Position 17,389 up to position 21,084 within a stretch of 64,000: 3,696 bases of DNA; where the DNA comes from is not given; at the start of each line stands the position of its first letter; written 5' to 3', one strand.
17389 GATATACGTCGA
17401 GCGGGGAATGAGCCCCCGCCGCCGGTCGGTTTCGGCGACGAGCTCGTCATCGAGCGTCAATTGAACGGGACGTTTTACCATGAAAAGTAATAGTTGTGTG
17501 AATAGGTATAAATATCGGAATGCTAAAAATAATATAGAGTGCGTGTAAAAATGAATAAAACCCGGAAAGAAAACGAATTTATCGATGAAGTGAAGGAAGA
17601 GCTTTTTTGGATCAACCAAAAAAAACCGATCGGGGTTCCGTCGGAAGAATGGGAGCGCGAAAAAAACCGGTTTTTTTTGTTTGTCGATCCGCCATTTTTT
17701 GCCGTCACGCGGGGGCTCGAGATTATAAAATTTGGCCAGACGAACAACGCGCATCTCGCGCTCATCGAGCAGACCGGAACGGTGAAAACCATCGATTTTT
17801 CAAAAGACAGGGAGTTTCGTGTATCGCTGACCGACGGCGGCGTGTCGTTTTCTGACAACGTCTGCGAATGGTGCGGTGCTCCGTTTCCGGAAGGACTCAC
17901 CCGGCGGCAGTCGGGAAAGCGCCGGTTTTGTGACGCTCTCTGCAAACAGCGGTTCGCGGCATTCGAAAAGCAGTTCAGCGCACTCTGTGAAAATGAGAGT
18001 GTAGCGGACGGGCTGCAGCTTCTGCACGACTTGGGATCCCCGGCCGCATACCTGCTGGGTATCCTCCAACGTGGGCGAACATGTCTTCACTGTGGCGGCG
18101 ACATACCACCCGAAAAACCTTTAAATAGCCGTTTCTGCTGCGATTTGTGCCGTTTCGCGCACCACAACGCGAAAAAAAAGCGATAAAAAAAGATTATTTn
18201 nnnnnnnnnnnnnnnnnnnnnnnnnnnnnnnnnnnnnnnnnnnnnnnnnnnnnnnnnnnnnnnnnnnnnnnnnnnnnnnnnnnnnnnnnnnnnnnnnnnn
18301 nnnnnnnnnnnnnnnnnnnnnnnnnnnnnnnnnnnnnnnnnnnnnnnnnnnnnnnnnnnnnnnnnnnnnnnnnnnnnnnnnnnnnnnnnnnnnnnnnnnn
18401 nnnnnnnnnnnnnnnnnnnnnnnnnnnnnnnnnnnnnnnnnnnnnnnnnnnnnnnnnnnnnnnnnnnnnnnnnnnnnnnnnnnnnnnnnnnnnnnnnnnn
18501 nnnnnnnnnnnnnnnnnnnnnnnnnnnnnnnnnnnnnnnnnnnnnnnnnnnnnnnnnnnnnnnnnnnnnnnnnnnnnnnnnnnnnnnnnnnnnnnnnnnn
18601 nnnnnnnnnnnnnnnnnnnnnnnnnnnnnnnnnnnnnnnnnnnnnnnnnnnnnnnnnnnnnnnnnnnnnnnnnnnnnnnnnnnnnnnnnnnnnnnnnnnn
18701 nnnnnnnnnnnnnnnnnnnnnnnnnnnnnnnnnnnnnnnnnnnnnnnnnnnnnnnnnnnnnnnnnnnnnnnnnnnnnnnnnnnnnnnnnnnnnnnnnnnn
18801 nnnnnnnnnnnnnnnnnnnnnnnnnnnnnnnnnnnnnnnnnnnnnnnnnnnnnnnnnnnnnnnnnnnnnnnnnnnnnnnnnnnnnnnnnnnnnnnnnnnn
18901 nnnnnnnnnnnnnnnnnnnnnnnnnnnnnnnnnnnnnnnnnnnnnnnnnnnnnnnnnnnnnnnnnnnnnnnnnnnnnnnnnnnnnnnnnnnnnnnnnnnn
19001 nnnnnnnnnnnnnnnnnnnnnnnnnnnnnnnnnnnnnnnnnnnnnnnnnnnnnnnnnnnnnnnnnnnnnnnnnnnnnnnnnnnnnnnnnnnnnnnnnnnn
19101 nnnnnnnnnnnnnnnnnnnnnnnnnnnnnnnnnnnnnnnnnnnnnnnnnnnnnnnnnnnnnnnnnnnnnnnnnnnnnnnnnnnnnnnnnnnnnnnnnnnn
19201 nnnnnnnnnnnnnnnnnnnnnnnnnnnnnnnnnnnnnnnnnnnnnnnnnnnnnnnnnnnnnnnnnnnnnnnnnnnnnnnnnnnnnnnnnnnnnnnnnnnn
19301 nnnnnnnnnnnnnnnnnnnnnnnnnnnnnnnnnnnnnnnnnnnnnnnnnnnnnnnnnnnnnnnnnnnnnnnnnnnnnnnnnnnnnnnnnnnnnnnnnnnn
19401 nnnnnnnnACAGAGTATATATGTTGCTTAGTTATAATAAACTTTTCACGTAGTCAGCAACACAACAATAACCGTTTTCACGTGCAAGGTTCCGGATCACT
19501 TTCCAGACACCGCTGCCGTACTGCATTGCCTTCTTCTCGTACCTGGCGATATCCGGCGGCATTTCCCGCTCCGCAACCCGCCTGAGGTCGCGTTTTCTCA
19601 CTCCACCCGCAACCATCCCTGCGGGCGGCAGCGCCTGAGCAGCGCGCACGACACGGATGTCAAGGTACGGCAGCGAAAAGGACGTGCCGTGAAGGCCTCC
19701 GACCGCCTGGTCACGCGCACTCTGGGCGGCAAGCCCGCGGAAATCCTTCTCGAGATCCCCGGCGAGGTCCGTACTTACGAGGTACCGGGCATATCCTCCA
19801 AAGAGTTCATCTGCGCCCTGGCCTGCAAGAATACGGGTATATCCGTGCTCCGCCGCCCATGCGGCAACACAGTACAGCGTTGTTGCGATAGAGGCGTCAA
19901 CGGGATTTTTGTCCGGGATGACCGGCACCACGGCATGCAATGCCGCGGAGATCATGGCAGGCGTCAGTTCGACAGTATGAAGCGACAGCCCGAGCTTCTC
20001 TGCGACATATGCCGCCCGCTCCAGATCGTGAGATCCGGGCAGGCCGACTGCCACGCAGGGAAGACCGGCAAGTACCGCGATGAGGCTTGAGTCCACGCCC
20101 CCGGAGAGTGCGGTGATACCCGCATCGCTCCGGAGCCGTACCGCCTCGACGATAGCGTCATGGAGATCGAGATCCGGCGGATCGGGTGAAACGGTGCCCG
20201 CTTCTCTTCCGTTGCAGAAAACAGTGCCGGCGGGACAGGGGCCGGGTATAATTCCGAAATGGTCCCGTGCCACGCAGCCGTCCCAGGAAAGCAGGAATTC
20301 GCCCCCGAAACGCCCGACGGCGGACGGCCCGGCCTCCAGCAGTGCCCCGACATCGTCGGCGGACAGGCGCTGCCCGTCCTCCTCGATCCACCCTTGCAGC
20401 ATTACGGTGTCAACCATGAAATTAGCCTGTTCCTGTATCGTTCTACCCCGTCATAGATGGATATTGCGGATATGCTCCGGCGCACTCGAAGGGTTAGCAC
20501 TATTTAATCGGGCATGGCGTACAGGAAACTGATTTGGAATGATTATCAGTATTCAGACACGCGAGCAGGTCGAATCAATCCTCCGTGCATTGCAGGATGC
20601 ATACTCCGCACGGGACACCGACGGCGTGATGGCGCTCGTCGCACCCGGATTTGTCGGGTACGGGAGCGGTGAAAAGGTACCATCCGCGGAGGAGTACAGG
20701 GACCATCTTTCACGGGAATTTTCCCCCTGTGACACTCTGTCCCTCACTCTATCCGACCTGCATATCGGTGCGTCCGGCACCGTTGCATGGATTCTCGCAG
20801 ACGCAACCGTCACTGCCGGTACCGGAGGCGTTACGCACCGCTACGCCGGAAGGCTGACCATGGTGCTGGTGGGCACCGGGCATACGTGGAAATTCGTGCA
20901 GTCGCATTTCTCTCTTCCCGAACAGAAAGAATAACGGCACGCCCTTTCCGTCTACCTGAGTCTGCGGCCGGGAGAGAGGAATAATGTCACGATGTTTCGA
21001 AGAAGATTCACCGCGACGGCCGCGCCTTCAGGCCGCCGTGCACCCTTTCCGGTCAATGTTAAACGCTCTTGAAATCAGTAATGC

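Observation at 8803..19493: ~10.7 kb integrated plasmid/virus-like element inserted at the gatC operon promoter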

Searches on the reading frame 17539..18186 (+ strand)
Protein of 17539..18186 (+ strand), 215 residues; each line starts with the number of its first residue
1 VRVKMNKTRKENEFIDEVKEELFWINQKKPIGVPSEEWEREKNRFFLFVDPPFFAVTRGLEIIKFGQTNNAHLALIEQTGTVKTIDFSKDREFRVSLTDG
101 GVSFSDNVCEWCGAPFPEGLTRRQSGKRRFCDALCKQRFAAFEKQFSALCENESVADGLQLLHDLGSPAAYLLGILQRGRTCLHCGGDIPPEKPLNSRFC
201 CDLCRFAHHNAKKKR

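Call 7: search_protein_families(library=pfam, proteins=[window:17539-18186:+], max_evalue=0.1)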
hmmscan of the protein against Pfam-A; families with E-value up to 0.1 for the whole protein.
window:17539-18186:+ (215 aa): 2 families
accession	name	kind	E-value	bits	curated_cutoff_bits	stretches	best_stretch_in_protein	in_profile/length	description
PF09889.16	DUF2116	-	0.048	14.1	26.8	0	180-214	4-34/59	Probable treble clef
PF01258.23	zf-dskA_traR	-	0.053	14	24.9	0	108-129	5-26/36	Prokaryotic dksA/traR C4-type zinc finger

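Call 8: search_protein_families(library=phrogs, proteins=[window:17539-18186:+], max_evalue=0.01)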
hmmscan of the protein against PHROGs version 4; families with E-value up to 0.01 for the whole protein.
window:17539-18186:+ (215 aa): 5 families
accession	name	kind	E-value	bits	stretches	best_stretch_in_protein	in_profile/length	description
phrog_54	-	other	8.1e-06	27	1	105-145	32-70/75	DksA-like zinc-finger protein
phrog_20494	-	unknown function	8.1e-05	23.9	0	178-215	4-40/115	-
phrog_1271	-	DNA, RNA and nucleotide metabolism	0.00012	22.5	1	104-210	114-206/361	HNH endonuclease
phrog_2308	-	unknown function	0.0032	18.6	0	179-213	55-90/138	-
phrog_15471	-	DNA, RNA and nucleotide metabolism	0.0096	16.8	0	105-140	101-132/183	HNH endonuclease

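Call 9: search_protein_families(library=ncbifam, proteins=[window:17539-18186:+], max_evalue=0.01)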
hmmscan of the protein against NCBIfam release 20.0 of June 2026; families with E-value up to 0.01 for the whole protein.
window:17539-18186:+ (215 aa): 0 families

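Call 79: search_protein_families(library=padloc, proteins=[window:17551-18186:+], max_evalue=0.01)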
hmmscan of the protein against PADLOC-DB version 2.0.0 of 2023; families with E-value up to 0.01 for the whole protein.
window:17551-18186:+ (211 aa): 0 families

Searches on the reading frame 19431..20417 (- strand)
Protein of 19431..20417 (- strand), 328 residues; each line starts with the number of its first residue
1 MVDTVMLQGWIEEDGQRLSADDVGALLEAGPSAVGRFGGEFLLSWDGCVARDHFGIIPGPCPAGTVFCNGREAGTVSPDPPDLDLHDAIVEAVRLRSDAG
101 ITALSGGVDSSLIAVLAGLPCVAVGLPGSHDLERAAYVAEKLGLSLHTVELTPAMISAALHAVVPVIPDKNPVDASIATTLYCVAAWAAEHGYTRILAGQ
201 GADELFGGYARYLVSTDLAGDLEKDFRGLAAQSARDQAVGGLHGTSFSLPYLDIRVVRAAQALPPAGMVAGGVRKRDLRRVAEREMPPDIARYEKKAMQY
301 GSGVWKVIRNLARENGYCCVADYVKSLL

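Call 7: search_protein_families(library=pfam, proteins=[window:19431-20417:-], max_evalue=0.1)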
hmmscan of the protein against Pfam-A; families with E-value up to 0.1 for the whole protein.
window:19431-20417:- (328 aa): 4 families
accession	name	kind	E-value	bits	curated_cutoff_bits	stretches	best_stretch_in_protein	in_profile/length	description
PF00733.27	Asn_synthase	-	2.9e-33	116.4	21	2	85-213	2-139/354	Asparagine synthase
PF02540.23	NAD_synthase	-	0.00019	21.1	21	1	101-157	22-87/242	NAD synthase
PF24167.1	DUF7411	-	0.019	15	28.7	1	104-165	7-72/194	Family of unknown function (DUF7411)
PF06722.18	EryCIII-like_C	-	0.049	14.1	31.7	0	104-164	53-113/145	Erythromycin biosynthesis protein CIII-like, C-terminal domain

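Call 9: search_protein_families(library=ncbifam, proteins=[window:19431-20417:-], max_evalue=0.01)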
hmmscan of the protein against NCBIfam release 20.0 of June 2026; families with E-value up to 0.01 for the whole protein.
window:19431-20417:- (328 aa): 7 families
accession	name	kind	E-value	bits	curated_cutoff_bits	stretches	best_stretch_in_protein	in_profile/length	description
TIGR01536.1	asn_synth_AEB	equivalog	1.3e-28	100.3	267.1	2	86-214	238-376/517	asparagine synthase (glutamine-hydrolyzing)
NF006949.0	PRK09431.1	equivalog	3.5e-23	82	499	1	85-305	212-460/554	asparagine synthase B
TIGR03108.1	eps_aminotran_1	hypoth_equivalog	6e-08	31.8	816.9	1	87-216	245-381/628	XrtA/PEP-CTERM system amidotransferase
TIGR03104.1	trio_amidotrans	equivalog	2.1e-07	29.6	570.1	1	85-214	245-385/589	N-acetylglutaminylglutamine amidotransferase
NF033561.1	macrolact_Ik_Al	subfamily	6.2e-07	28.4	300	1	79-214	190-339/561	albusnodin/ikarugamycin family macrolactam cyclase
TIGR00552.1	nadE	equivalog_domain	0.003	16.8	63.65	1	101-164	26-99/251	NAD(+) synthase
NF010587.0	PRK13980.1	equivalog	0.006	15.8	255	1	96-155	30-98/267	NAD+ synthase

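Call 14: find_encoding_contigs(protein=window:19431-20417:-, flank=10000, max_places=10)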
Protein window:19431-20417:- (328 aa): 1 contig read that carries it; 1 place shown.
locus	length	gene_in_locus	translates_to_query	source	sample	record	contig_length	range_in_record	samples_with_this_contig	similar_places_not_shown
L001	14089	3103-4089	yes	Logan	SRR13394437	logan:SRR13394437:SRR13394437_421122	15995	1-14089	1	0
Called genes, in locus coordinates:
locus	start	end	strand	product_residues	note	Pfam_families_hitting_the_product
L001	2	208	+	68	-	?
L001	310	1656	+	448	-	PF00206:Lyase_1, PF10397:ADSL_C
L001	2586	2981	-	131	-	PF13474:SnoaL_3, PF14534:DUF4440, PF12680:SnoaL_2 (weak)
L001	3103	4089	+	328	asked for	PF00733:Asn_synthase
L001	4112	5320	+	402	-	PF00589:Phage_integrase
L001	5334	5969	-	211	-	-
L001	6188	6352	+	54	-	-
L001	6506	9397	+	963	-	-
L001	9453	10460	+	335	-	-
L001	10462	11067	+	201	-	-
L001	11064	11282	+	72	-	-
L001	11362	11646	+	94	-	PF26457:DUF8136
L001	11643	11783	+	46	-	-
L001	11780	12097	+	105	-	-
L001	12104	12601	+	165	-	-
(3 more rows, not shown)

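Call 16: find_related_loci(query=window:19431-20417:-, collection=genome_contigs, flank=10000)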
Query window:19431-20417:- (328 aa) in genome_contigs; peptide patterns used: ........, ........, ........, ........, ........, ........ (x = any residue, [..] = any of these).
499 stretches matched a pattern; 152 encode a relative of the query (tblastn E <= 1e-3); the best 80 are kept; 80 distinct loci.
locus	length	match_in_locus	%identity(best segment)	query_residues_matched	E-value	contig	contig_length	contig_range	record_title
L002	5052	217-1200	61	1-327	9e-129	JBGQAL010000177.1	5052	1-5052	MAG: Methanotrichaceae archaeon isolate OBJ2_061818_130_31 k141_131628_length_5052_cov_16.2586, whole genome shotgun seq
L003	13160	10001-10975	61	4-327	3e-126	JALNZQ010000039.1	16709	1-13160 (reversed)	MAG: Methanothrix sp. isolate SO_2017_LW1 bin 8 NODE_2704_length_16709_cov_1.054698_LW64-88_2017, whole genome shotgun s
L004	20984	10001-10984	60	1-327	3e-126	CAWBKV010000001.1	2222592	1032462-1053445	MAG: Methanotrichaceae archaeon isolate MFD04492.bin.1.23 genome assembly, contig: contig_4898, whole genome shotgun seq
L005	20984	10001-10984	61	1-327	1e-125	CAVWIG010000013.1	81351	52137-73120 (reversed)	MAG: Methanotrichaceae archaeon isolate MFD01476.bin.3.39 genome assembly, contig: contig_24726, whole genome shotgun se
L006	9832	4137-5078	63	4-317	8e-126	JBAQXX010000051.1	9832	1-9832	MAG: Methanothrix sp. isolate MFD12019_ilm_asm_bin55 k127_107150, whole genome shotgun sequence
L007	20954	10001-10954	62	8-324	3e-125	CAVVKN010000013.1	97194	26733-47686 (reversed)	MAG: Methanotrichaceae archaeon isolate MFD04716.bin.3.283 genome assembly, contig: contig_34734, whole genome shotgun s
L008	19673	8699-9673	59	4-327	5e-124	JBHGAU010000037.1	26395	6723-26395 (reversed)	MAG: Methanotrichaceae archaeon isolate SBS.BIN.91 SBSBIN91_contig_37, whole genome shotgun sequence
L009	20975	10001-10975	61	4-327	4e-123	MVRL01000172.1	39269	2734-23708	MAG: Methanosaeta sp. PtaU1.Bin112 A4E49_contig000172, whole genome shotgun sequence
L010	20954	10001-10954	63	1-317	3e-123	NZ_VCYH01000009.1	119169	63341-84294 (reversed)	Methanoculleus frigidifontis strain FWC-SCC1 FWC-SCC1-contig09, whole genome shotgun sequence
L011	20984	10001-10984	59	1-327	5e-123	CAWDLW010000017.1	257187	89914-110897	MAG: Methanotrichaceae archaeon isolate MFD04492.bin.2.126 genome assembly, contig: contig_5460, whole genome shotgun se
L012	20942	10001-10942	63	4-317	8e-123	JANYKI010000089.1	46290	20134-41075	MAG: Methanothrix sp. isolate GL140_5_metabinner_16 GL140_5_k141_220196, whole genome shotgun sequence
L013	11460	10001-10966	61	7-327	7e-123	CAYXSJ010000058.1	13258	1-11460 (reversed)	MAG TPA_asm: uncultured Methanotrichaceae archaeon isolate SRP192927_co7_42 genome assembly, contig: NODE_9176_length_13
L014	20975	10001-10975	60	4-327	4e-122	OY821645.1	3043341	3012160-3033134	MAG: Methanothrix sp. isolate d1628e35-7b52-4540-a147-c2ca1342adce genome assembly, chromosome: 1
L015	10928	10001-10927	61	7-315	2e-122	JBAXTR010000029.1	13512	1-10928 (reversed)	MAG: Methanomicrobiales archaeon isolate ELA640 MAG640_29, whole genome shotgun sequence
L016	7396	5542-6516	59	4-327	3e-122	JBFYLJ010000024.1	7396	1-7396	MAG: Methanothrix sp. isolate PPR_0032 PPR_0032.fa_k121_408088, whole genome shotgun sequence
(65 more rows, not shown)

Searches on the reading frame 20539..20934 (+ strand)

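Call 7: search_protein_families(library=pfam, proteins=[window:20539-20934:+], max_evalue=0.1)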
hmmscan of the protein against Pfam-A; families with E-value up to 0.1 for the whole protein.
window:20539-20934:+ (131 aa): 6 families
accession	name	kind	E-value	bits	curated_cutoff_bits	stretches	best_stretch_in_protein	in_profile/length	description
PF13474.12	SnoaL_3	-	2.6e-20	73.4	22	1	11-127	1-119/121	SnoaL-like domain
PF14534.12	DUF4440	-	1.3e-11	45.3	25.2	1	12-118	2-106/107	Domain of unknown function (DUF4440)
PF12680.13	SnoaL_2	-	2.4e-07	31.7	27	1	16-105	2-91/102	SnoaL-like domain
PF07366.18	SnoaL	-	0.019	15.2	28.4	1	14-75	3-65/126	SnoaL-like polyketide cyclase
PF13577.12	SnoaL_4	-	0.045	14.2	24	1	6-120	4-123/126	SnoaL-like domain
PF17853.6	GGDEF_2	-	0.05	14.3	24.5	0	3-81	26-96/116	GGDEF-like domain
